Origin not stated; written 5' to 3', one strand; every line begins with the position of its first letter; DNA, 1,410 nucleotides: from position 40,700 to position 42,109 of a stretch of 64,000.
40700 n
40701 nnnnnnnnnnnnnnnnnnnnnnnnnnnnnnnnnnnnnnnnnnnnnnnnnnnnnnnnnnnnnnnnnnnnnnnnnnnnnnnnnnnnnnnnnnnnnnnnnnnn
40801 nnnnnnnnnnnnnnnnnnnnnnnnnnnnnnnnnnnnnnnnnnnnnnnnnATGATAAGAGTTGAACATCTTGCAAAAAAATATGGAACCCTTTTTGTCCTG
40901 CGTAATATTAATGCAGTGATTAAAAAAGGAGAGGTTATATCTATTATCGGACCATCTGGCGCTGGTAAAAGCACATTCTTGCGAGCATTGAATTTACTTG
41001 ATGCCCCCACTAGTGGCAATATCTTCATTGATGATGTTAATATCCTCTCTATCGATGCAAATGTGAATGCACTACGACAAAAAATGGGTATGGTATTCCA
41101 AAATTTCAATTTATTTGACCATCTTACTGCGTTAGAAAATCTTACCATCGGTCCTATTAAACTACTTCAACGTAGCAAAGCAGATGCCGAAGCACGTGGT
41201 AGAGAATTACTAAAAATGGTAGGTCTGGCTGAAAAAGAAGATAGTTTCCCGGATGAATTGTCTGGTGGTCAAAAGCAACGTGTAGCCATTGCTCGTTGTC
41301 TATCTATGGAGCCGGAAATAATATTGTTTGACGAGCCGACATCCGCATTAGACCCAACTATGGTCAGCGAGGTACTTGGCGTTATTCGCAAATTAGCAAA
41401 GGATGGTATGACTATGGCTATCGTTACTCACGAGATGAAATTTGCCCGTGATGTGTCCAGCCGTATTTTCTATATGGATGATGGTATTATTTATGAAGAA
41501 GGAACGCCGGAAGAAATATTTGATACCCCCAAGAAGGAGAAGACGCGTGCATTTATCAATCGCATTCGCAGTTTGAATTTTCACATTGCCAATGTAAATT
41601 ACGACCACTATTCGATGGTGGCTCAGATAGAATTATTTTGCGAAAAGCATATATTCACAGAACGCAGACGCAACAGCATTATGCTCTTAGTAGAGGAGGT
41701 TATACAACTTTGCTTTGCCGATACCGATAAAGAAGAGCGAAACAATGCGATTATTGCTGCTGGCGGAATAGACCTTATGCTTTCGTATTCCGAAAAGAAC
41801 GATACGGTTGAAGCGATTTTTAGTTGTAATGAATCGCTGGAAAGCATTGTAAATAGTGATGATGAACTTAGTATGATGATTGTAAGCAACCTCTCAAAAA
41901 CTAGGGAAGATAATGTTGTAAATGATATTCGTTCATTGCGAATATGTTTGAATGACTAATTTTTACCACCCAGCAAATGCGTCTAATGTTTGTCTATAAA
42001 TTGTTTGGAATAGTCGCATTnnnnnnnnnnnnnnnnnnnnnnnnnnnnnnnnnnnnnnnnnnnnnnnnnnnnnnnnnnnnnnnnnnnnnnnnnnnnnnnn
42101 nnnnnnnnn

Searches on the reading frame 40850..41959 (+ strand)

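Call 64: search_protein_families(library=pfam, proteins=[window:40850-41959:+], max_evalue=0.001)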
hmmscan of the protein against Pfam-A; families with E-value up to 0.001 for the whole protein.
window:40850-41959:+ (369 aa): 5 families
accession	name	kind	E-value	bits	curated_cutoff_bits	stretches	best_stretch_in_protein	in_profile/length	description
PF00005.33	ABC_tran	-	4.4e-35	121.7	25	1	17-165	1-137/137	ABC transporter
PF13304.12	AAA_21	-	1.8e-10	41.8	27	1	31-83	3-60/304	AAA domain, putative AbiEii toxin, Type IV TA system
PF02463.25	SMC_N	-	8.9e-08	32.3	40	1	28-202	25-205/220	RecF/RecN/SMC N terminal domain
PF13555.12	AAA_29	-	0.0004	20.5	27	1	26-50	22-45/61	P-loop containing region of AAA domain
PF09818.15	ABC_ATPase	-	0.00073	19.1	23.2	0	24-48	77-100/283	P-loop domain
